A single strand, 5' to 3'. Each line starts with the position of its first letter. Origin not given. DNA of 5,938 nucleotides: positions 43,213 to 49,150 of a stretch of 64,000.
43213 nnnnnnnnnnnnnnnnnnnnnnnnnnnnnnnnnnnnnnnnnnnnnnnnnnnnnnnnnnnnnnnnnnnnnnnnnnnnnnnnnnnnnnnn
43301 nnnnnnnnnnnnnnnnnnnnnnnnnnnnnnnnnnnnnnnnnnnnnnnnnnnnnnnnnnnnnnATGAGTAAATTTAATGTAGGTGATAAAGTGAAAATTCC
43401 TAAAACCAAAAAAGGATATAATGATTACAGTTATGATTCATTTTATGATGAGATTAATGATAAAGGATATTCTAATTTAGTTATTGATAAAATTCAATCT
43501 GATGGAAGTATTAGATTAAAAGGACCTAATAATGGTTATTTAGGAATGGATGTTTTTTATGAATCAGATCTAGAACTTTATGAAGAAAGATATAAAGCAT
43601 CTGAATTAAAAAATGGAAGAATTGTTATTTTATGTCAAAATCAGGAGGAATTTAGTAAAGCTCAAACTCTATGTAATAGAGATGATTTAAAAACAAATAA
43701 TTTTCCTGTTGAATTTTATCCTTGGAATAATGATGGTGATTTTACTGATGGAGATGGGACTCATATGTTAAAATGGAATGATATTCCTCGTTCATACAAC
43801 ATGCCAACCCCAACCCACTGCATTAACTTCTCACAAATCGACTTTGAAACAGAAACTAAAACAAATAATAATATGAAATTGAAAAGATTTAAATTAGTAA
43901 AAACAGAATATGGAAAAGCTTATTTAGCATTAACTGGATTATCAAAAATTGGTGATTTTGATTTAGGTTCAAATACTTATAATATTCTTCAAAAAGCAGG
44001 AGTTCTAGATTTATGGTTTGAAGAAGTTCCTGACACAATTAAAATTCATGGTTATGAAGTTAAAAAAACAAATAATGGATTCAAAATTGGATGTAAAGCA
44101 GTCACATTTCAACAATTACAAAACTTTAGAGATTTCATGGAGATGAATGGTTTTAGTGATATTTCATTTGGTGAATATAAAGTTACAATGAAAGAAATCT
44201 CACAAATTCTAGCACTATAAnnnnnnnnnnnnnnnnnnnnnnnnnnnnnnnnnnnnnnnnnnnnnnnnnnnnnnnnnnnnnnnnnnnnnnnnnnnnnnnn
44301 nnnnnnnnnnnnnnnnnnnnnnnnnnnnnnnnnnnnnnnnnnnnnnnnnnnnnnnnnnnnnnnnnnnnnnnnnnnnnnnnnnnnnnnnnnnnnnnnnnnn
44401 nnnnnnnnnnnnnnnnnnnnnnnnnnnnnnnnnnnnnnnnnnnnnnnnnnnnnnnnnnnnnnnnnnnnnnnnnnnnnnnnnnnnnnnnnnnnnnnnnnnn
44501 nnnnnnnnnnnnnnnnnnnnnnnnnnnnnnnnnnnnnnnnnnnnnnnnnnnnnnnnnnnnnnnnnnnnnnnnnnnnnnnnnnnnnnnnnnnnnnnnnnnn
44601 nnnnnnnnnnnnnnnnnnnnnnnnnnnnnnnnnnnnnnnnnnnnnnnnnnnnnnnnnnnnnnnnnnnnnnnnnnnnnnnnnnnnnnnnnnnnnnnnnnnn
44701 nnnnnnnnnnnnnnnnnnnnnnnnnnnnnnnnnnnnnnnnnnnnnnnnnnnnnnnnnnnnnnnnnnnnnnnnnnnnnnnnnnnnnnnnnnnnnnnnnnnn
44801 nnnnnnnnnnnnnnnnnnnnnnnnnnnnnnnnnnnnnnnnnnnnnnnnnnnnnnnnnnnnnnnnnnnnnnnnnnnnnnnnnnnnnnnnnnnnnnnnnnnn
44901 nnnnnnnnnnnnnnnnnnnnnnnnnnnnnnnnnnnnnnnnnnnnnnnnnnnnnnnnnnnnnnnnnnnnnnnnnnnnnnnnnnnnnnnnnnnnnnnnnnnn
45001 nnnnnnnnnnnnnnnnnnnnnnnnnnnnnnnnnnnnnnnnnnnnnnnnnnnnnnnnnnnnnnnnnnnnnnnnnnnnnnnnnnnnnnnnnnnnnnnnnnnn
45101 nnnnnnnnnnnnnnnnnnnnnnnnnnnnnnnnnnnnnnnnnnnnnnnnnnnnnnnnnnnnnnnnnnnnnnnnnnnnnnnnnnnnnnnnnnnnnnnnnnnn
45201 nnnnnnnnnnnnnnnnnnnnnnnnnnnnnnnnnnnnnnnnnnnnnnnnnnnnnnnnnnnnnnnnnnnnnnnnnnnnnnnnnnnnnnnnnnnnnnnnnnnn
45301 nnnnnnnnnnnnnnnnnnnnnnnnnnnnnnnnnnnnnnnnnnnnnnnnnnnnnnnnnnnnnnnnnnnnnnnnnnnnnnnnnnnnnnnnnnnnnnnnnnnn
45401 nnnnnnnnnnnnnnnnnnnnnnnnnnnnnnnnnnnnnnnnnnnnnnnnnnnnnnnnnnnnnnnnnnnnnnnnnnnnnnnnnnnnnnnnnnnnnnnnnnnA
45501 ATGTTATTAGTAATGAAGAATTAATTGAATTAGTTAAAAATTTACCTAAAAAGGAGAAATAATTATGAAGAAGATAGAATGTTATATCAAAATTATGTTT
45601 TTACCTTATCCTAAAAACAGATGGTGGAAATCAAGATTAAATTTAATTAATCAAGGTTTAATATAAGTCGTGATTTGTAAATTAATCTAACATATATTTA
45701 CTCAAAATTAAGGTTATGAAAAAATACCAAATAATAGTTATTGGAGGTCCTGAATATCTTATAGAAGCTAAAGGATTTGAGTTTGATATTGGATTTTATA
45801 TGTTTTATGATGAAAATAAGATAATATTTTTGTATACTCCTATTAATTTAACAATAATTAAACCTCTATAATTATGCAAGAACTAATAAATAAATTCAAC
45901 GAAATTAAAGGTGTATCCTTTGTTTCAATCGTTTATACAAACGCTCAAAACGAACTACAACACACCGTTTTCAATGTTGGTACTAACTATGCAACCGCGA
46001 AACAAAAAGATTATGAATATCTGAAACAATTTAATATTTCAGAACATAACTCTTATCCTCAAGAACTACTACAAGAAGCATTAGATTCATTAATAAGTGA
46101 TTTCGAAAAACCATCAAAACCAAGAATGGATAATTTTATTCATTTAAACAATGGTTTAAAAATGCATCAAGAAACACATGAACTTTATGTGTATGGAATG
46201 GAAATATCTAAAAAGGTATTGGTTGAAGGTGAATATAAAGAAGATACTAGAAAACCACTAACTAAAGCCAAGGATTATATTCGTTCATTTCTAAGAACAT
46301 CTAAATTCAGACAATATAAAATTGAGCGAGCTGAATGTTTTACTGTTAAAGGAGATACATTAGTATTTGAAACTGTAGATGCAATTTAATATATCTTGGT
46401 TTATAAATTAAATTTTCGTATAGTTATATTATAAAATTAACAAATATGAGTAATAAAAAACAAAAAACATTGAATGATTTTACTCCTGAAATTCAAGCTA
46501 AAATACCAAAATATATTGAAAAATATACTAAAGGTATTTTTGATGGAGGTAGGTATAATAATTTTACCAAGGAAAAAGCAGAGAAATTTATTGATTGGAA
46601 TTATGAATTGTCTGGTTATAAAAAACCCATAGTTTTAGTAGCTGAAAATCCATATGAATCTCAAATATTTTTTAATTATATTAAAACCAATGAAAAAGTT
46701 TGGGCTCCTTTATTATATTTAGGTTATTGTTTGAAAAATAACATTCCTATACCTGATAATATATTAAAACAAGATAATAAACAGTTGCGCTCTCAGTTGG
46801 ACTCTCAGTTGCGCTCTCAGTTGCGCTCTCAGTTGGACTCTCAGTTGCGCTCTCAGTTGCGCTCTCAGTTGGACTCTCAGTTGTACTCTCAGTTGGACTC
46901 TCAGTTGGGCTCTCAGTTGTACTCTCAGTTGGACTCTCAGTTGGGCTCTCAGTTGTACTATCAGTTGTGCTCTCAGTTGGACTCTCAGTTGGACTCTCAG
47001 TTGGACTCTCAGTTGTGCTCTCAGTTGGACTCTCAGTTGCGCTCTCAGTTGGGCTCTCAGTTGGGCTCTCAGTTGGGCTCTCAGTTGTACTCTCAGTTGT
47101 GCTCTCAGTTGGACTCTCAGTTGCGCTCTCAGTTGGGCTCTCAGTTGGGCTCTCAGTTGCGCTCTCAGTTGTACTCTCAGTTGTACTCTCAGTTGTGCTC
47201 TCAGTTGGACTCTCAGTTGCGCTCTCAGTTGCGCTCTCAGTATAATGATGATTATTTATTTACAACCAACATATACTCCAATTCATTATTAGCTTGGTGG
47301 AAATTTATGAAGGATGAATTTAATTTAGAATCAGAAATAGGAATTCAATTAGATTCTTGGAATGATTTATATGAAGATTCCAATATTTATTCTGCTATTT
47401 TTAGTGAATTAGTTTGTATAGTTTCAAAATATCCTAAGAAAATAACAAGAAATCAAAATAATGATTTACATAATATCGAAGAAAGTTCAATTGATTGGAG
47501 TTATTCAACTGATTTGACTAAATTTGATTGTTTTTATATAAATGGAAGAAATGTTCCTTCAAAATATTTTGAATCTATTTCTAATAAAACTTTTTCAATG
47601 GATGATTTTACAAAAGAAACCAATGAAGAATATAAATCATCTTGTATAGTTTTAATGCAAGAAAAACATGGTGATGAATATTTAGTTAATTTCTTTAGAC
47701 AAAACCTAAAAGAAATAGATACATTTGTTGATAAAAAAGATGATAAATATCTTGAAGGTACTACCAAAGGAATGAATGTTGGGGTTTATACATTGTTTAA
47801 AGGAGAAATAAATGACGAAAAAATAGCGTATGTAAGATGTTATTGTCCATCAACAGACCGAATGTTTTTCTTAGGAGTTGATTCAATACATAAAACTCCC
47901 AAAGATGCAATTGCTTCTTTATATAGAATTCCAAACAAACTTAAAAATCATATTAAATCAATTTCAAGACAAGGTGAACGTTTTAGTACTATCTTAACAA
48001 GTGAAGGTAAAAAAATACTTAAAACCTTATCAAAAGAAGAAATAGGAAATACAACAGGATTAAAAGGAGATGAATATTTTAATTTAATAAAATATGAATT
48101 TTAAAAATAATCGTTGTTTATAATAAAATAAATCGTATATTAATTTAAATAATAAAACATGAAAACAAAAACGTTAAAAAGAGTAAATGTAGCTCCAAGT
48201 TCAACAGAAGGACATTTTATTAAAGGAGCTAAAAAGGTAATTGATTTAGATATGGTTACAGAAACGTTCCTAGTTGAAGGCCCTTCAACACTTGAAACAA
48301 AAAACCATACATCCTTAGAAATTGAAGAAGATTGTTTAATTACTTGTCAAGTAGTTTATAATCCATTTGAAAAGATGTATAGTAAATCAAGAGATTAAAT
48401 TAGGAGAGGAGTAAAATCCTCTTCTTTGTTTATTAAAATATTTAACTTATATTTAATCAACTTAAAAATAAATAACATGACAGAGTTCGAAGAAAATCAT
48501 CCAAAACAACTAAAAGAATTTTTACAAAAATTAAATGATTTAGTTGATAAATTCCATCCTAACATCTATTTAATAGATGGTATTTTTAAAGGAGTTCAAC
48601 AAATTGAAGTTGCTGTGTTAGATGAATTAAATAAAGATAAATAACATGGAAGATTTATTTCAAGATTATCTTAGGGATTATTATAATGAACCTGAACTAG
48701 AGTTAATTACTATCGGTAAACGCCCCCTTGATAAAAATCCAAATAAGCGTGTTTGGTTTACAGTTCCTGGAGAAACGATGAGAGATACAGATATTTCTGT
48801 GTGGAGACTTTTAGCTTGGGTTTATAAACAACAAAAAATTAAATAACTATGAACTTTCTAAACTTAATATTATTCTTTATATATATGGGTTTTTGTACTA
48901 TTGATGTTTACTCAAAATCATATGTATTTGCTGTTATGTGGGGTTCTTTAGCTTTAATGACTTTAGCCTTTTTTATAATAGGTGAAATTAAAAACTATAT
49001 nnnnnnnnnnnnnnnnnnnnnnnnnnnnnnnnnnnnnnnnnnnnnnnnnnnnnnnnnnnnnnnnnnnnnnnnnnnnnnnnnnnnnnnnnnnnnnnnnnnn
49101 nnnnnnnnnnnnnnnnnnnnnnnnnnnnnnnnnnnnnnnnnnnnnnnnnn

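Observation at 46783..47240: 38 in-frame copies of a 12-bp repeat encoding (R/D/G/Y/C)-S-Q-L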

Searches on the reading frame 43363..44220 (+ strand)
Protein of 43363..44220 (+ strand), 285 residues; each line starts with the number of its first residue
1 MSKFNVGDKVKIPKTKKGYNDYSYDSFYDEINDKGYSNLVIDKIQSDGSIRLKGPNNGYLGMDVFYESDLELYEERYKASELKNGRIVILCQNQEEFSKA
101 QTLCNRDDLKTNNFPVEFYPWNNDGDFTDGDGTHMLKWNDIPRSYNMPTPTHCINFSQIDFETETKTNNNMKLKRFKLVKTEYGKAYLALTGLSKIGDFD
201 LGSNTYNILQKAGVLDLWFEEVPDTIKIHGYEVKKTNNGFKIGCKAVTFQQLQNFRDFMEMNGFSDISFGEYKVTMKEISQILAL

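Call 8: search_protein_families(library=phrogs, proteins=[window:43363-44220:+], max_evalue=0.01)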
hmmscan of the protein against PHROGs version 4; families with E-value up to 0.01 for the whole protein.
window:43363-44220:+ (285 aa): 1 family
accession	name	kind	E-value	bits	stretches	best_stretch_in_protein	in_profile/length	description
phrog_4317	-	unknown function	0.0095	16.2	0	1-76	206-271/455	-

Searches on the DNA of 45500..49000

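Call 67: search_rna_families(source=window, start=45500, end=49000, threshold=evalue, max_evalue=1)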
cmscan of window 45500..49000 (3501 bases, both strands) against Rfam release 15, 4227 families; matches with E-value up to 1: 1.
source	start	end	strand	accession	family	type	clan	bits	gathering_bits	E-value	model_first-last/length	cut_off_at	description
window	46492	46548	-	RF04009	mir-754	Gene; miRNA;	-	23.4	84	0.3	1-78/78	no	mir-754 microRNA precursor family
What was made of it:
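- There is no Rfam hit (call 67).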

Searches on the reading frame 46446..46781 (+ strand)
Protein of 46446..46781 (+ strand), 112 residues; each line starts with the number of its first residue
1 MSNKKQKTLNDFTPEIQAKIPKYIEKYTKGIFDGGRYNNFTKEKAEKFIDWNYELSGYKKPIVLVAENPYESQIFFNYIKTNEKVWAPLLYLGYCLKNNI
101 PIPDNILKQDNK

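Call 6: search_protein_families(library=pfam, proteins=[window:46446-46781:+], max_evalue=1)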
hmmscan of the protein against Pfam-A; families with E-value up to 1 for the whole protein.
window:46446-46781:+ (112 aa): 1 family
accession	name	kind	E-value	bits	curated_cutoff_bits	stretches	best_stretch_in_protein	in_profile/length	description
PF24024.1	DUF7336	-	0.0072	16.6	25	1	41-68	23-49/60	Domain of unknown function (DUF7336)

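Call 8: search_protein_families(library=phrogs, proteins=[window:46446-46781:+], max_evalue=0.01)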
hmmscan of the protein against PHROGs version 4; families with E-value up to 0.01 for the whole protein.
window:46446-46781:+ (112 aa): 0 families

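Call 30: search_solved_structures(query=window:46446-46781:+, max_evalue=1)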
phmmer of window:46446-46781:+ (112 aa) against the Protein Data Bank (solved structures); distinct sequences matched with E-value up to 1: 3.
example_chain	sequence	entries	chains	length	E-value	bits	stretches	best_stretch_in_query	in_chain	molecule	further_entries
4c22_A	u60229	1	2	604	0.94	12.7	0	45-83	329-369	L-FUCOSE ISOMERASE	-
4c20_A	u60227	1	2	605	0.95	12.7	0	45-83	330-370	L-FUCOSE ISOMERASE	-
4c21_A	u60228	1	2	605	0.95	12.7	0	45-83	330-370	L-FUCOSE ISOMERASE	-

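Call 58: search_protein_families(library=ncbifam, proteins=[window:46446-46781:+], max_evalue=0.1)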
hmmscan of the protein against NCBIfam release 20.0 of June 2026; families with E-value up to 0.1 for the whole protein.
window:46446-46781:+ (112 aa): 0 families
